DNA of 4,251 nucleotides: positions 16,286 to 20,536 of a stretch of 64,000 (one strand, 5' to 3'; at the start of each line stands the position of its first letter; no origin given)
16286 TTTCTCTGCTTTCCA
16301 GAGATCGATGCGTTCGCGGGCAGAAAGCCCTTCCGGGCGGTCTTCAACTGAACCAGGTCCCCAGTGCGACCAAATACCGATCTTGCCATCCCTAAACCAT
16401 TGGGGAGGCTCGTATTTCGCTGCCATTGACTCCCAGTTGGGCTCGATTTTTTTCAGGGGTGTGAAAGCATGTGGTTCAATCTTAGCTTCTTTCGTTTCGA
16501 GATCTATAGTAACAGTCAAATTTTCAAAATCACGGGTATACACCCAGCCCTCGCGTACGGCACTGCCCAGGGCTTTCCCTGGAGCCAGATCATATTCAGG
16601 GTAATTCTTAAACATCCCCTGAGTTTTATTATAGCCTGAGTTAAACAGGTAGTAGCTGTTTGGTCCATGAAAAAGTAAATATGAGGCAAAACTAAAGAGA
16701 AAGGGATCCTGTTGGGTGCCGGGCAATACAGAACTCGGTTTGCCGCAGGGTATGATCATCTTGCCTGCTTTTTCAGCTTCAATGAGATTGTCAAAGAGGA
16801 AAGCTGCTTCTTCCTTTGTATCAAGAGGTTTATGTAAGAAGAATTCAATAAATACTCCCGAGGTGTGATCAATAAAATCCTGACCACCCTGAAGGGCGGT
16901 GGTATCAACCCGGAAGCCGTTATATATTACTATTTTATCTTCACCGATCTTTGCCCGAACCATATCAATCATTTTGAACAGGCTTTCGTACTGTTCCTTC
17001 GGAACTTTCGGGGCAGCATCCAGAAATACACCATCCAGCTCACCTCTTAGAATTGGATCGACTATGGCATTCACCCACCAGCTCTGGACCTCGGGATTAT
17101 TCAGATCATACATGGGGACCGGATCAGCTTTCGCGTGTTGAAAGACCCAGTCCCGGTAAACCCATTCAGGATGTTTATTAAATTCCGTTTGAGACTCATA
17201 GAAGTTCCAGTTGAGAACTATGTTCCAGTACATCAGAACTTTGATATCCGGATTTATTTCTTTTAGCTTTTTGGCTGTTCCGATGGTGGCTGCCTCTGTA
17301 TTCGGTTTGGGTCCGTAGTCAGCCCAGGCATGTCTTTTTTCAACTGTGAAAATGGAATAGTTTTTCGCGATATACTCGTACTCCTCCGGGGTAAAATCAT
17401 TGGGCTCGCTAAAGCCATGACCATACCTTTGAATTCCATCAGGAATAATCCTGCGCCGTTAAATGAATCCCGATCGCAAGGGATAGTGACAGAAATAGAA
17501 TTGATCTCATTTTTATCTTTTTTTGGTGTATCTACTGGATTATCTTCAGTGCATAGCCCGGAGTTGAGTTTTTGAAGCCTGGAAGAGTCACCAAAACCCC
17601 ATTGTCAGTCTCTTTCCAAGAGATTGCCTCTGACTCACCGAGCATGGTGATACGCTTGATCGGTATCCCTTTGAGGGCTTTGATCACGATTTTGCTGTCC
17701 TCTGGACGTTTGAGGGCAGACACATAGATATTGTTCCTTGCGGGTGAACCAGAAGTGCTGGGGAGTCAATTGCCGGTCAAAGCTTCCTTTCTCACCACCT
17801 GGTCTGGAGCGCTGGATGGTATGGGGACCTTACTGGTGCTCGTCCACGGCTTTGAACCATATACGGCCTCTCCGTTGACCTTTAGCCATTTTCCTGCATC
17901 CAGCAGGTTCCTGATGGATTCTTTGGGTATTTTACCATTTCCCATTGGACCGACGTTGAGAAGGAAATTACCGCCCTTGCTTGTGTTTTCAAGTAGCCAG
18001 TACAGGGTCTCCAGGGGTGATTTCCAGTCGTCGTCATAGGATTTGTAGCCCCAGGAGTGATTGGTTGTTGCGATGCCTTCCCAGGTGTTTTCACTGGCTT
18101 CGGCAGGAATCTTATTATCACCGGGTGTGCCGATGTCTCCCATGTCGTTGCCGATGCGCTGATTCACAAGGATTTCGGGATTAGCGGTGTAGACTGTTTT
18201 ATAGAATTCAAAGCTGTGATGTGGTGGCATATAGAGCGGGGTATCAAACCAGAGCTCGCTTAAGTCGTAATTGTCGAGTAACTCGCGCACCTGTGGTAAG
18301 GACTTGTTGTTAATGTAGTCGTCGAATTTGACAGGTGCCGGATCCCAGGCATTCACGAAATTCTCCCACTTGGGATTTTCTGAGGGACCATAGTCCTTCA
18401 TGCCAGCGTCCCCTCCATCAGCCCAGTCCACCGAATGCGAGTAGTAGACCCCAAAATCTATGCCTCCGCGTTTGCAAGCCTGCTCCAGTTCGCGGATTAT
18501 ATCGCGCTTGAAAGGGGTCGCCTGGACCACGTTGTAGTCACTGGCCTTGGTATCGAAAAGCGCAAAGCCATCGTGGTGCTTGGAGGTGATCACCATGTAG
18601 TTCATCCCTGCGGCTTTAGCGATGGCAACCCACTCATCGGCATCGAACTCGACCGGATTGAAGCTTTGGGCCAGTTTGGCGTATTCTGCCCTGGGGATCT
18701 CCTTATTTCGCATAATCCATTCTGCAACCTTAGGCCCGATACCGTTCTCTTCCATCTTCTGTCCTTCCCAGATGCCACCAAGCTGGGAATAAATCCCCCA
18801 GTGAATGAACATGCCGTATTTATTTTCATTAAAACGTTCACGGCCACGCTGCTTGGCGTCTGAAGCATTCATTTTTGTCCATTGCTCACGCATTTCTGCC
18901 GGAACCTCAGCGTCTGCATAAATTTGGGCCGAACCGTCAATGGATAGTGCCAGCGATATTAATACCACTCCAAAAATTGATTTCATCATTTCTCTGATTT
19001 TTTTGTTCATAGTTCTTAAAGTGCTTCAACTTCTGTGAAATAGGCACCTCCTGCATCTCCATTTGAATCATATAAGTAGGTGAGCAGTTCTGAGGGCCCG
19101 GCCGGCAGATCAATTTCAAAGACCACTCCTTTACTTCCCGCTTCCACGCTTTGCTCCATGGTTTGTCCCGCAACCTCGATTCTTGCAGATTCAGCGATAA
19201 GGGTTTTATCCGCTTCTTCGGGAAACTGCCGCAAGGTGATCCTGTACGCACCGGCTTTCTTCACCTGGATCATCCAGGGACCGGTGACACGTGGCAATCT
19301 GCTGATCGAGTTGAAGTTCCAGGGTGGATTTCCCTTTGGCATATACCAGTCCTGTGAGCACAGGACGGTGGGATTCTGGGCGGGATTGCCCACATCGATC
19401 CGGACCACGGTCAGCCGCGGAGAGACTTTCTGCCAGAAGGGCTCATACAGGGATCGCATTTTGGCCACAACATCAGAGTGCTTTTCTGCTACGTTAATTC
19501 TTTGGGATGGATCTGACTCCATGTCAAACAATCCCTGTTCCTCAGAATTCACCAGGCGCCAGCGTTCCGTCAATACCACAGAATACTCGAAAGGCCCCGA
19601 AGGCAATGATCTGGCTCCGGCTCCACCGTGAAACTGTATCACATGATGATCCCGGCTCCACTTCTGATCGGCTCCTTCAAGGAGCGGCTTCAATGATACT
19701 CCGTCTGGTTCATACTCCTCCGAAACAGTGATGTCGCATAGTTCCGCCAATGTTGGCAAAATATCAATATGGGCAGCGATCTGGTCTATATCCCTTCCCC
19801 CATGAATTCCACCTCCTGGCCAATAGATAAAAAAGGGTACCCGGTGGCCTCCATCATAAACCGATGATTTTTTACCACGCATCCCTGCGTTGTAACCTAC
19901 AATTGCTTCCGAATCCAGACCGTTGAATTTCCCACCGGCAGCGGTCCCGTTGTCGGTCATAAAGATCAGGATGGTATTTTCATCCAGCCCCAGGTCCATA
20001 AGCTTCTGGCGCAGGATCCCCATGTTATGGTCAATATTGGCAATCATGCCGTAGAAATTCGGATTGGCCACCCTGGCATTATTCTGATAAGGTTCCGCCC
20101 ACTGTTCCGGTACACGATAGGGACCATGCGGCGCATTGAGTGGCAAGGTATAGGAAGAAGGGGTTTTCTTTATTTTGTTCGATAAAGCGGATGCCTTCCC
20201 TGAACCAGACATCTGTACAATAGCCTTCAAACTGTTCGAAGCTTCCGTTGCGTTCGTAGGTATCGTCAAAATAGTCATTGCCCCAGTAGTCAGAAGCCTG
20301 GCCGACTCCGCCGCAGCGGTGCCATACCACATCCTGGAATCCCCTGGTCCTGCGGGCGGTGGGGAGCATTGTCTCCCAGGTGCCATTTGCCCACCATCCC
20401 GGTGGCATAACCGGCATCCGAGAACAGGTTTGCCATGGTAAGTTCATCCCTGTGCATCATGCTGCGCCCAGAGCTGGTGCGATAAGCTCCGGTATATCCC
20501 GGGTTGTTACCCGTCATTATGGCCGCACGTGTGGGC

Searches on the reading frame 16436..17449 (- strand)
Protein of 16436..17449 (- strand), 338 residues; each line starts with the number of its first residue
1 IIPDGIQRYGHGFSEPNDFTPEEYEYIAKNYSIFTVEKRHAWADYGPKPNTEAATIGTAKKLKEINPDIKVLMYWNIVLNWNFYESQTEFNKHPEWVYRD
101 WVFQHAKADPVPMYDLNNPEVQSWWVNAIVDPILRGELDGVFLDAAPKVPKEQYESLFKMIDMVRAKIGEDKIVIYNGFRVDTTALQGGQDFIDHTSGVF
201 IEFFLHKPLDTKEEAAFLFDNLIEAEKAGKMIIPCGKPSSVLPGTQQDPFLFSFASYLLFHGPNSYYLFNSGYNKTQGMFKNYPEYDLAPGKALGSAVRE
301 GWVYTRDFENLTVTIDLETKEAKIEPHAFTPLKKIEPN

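Call 20: search_solved_structures(query=window:16436-17449:-, max_evalue=0.001, show_alignments=5)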
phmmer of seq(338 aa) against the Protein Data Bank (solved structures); distinct sequences matched with E-value up to 0.001: 10.
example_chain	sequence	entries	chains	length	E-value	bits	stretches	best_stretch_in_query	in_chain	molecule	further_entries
8rg5_A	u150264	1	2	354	8.4e-51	176.1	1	19-324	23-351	Glycoside-hydrolase family GH114 TIM-barrel domain-containing protein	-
8rg3_A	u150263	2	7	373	1.1e-50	175.8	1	19-324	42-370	Glycoside-hydrolase family GH114 TIM-barrel domain-containing protein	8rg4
9nhf_A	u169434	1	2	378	6e-46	160.1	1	19-324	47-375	Glycosyl hydrolase-like family 15 (GHL15) protein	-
9jom_A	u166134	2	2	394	5.1e-41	143.9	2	19-231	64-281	Glycoside-hydrolase family GH114 TIM-barrel domain-containing protein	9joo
9f9v_A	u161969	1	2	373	3.4e-36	128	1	9-325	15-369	Putative secreted protein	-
9joc_A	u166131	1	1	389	7e-26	94.1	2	17-228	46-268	endo-1.3-fucanase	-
9jof_A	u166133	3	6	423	9.9e-26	93.6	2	17-228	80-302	endo-1.3-fucanase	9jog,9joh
9jos_A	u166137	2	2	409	2.1e-22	82.7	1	19-324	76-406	Glycoside-hydrolase family GH114 TIM-barrel domain-containing protein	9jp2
9jp3_A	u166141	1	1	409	1.6e-21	79.8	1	19-324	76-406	Glycoside-hydrolase family GH114 TIM-barrel domain-containing protein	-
8ya6_A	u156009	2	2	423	4.3e-21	78.4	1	18-325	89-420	endo-1,3-fucanase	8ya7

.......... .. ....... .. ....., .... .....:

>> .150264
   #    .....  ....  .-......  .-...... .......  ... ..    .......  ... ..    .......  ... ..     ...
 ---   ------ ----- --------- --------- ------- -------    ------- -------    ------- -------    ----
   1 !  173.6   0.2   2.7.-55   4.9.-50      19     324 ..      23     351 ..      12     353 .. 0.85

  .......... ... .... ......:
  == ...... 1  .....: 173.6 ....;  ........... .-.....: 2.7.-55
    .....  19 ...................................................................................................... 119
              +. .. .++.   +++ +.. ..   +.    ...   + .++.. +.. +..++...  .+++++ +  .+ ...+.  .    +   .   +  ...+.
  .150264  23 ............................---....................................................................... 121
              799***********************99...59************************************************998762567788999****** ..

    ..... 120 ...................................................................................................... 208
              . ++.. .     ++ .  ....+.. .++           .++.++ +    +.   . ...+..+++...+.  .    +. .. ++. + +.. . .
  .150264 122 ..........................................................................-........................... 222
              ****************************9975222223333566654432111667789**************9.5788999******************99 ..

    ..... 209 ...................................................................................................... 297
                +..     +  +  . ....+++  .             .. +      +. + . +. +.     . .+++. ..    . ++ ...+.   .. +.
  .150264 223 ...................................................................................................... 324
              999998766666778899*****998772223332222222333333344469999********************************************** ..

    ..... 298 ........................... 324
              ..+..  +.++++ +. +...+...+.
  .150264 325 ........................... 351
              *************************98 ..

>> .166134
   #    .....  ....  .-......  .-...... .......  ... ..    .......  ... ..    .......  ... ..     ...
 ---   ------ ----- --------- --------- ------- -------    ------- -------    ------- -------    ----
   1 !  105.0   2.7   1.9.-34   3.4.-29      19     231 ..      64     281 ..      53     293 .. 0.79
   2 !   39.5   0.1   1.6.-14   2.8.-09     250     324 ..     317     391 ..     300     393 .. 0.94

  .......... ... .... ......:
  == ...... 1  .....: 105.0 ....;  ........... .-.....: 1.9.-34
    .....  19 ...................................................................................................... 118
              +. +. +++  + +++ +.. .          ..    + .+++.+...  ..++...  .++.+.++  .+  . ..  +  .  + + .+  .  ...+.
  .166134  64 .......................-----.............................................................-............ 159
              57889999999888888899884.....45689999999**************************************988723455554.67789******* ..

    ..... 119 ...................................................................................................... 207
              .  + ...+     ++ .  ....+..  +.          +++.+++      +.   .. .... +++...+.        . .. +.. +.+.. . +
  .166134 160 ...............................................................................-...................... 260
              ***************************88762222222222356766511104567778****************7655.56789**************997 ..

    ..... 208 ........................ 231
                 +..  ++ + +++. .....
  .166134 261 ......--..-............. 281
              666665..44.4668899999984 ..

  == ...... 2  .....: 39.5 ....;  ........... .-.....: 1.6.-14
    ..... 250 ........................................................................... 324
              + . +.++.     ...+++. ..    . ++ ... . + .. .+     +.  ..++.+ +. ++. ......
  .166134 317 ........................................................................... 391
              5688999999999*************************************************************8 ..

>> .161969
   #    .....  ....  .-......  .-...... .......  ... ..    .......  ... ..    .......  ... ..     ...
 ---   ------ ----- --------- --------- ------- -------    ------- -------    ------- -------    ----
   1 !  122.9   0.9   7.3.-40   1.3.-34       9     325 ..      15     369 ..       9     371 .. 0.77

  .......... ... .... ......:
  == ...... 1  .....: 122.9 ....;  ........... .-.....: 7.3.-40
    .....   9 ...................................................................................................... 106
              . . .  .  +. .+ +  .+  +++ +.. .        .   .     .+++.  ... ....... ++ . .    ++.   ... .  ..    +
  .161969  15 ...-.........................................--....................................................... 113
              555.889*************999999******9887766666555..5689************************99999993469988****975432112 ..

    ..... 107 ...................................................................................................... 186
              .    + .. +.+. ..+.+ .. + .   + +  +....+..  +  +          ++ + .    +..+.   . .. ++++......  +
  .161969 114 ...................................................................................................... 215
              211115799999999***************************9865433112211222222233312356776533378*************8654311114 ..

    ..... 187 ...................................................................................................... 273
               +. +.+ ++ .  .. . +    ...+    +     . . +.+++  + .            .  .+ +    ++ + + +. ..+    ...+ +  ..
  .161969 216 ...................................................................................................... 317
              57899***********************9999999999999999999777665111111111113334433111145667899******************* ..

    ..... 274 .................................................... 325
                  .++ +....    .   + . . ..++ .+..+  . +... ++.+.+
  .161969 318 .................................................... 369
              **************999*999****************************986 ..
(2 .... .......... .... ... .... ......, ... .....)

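Call 55: predict_structure(alignment_id=A1)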
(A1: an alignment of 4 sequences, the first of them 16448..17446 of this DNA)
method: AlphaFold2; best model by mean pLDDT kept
length: 333 residues; sequences in the alignment: 4
mean_pLDDT: 68.0   pTM: 0.71
mean pLDDT of the five models: 68.0, 66.9, 65.6, 60.8, 50.9
residues with pLDDT >= 90: 36; 70-90: 152; 50-70: 63; < 50: 82
segments of 3 or more residues with pLDDT < 50: 39-48, 78-89, 94-111, 180-187, 203-207, 236-246, 270-280, 330-333
pLDDT, mean of each block of 10 residues (from residue 1): 71 65 84 69 42 82 93 63 40 44 39 64 79 90 65 79 89 70 49 74 51 77 83 56 49 81 69 40 62 90 90 84 72 39
secondary structure, 60 per line:
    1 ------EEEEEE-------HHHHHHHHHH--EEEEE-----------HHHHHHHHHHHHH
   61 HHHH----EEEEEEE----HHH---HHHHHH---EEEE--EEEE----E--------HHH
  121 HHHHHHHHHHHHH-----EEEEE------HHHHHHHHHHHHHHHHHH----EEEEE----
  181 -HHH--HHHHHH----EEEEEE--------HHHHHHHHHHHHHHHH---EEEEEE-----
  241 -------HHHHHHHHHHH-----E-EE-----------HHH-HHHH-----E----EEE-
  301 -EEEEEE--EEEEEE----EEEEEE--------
elements in order: E7-12 H20-29 E32-36 H48-64 E69-75 H86-91 E95-98 E101-104 H118-133 E139-143 H150-167 E172-176 H187-192 E197-202 H211-226 E230-235 H248-258 H283-286 E297-299 E302-307 E310-315 E320-325

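Call 58: fold_search(model_id=the predicted structure, library=pdb)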
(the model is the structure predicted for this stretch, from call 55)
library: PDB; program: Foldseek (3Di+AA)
matches with E <= 10: 1566; with E <= 0.001: 180
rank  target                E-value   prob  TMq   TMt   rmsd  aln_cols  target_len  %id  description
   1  9nhf_A                3.9e-22  1.00  0.70  0.66   6.4       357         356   30  The structure of a family 168 glycoside hydrolase from the marine bacterium Muricauda eckloniae. (released 2025-06-11)
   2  9f9v_B                4.9e-21  1.00  0.67  0.63   6.9       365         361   26  Crystal structure of 892_05174 from Planctomycetota strain 892 (released 2025-01-08)
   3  8rg5_A                6.6e-21  1.00  0.68  0.64   6.6       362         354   30  Crystal structure of PbFucA from Planctomycetes bacterium K23_9 in P 4 21 2 (released 2025-01-01)
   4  8rg3_B                7.0e-21  1.00  0.71  0.67   6.4       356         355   30  Crystal structure of PbFucA from Planctomycetes bacterium K23_9 in P 1 21 1 (released 2025-01-01)
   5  8rg3_A                3.5e-20  1.00  0.69  0.65   6.2       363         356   29  Crystal structure of PbFucA from Planctomycetes bacterium K23_9 in P 1 21 1 (released 2025-01-01)
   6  9joo_A                4.0e-20  1.00  0.69  0.65   6.5       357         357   28  COMPLEX STRUCTURE OF ENDO-1,3-FUCANASE (FUN168E) WITH FUCOTETRAOSES (released 2024-11-27)
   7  8rg5_B                4.2e-20  1.00  0.67  0.64   6.5       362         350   29  Crystal structure of PbFucA from Planctomycetes bacterium K23_9 in P 4 21 2 (released 2025-01-01)
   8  9joc                  4.8e-20  1.00  0.68  0.63   6.6       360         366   24  CRYSTAL STRUCTURE OF ENDO-1,3-FUCANASE (FUN168D) FROM GH168 FAMILY (released 2024-11-27)
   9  9jof_A                1.2e-19  1.00  0.69  0.63   7.1       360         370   24  COMPLEX STRUCTURE OF ENDO-1,3-FUCANASE (FUN168D) FROM GH168 FAMILY WITH FUCOTRIOSE (released 2024-11-27)
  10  9f9v_A                1.7e-19  1.00  0.67  0.63   6.8       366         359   26  Crystal structure of 892_05174 from Planctomycetota strain 892 (released 2025-01-08)
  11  9jog_A                2.0e-19  1.00  0.69  0.63   6.9       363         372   24  COMPLEX STRUCTURE OF ENDO-1,3-FUCANASE (FUN168D) WITH FUCOTETRAOSE FROM HOLOTHURIA TUBULOSA (released 2024-11-27)
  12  9jom                  3.5e-19  1.00  0.69  0.66   6.5       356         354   28  STRUCTURE OF ENDO-1,3-FUCANASE FUN168E FROM GH168 FAMILY (released 2024-11-27)
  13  9jp2_A                4.7e-19  1.00  0.68  0.65   6.0       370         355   24  COMPLEX STRUCTURE OF ENDO-1,3-FUCANASE WITH FUCOTETRAOSE (released 2024-11-27)
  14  9jp3_A                4.3e-18  1.00  0.68  0.64   6.5       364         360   24  COMPLEX STRUCTURE OF ENDO-1,3-FUCANASE MUTANT D171A WITH FUCOTETRAOSE (released 2024-11-27)
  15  8ya6                  6.5e-18  1.00  0.70  0.64   5.8       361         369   24  endo-1,3-fucanase Fun168A (released 2024-02-28)
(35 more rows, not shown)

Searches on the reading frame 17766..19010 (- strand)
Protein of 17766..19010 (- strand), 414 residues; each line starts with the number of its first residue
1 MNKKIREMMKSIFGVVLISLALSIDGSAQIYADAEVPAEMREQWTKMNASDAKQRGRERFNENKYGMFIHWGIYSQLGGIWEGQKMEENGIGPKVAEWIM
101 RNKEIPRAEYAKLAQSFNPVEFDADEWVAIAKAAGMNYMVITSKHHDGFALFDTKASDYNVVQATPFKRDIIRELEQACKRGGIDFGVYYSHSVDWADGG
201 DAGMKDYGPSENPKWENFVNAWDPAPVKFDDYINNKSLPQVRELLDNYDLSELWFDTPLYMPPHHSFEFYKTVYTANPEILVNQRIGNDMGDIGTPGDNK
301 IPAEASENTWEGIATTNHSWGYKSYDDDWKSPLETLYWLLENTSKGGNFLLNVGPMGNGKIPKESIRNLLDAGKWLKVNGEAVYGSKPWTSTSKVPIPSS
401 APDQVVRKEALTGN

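Call 29: search_protein_families(library=pfam, proteins=[window:17766-19010:-], max_evalue=0.001)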
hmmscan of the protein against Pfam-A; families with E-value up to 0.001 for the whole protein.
window:17766-19010:- (414 aa): 2 families
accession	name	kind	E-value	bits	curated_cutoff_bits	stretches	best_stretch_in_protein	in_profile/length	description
PF01120.23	Alpha_L_fucos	-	7.2e-81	272.7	25.2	1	39-381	9-345/345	Alpha-L-fucosidase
PF14871.12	GHL6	-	5.9e-06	27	35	1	123-195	1-69/132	Hypothetical glycosyl hydrolase 6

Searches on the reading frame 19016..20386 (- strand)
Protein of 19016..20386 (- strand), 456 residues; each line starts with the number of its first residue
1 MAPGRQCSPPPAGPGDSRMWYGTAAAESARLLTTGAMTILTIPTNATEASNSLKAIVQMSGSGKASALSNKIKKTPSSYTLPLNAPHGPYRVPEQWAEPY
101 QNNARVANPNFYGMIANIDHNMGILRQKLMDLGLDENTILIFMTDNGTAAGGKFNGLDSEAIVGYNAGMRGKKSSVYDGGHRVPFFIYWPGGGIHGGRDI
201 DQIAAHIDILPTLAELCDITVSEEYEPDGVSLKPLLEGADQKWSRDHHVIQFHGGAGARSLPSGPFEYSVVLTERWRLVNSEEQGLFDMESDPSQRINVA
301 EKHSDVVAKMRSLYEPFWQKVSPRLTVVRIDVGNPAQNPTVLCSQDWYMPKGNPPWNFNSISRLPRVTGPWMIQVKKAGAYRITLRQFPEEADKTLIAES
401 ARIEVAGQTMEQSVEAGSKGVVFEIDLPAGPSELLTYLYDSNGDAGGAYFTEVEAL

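Call 29: search_protein_families(library=pfam, proteins=[window:19016-20386:-], max_evalue=0.001)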
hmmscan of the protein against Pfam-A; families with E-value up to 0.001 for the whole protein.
window:19016-20386:- (456 aa): 2 families
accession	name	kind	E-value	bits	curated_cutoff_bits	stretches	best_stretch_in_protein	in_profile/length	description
PF00884.28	Sulfatase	-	1.4e-19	71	25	1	75-218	163-300/301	Sulfatase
PF16347.10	SGSH_C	-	1.8e-11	44.9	29.3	1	173-311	8-145/154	N-sulphoglucosamine sulphohydrolase, C-terminal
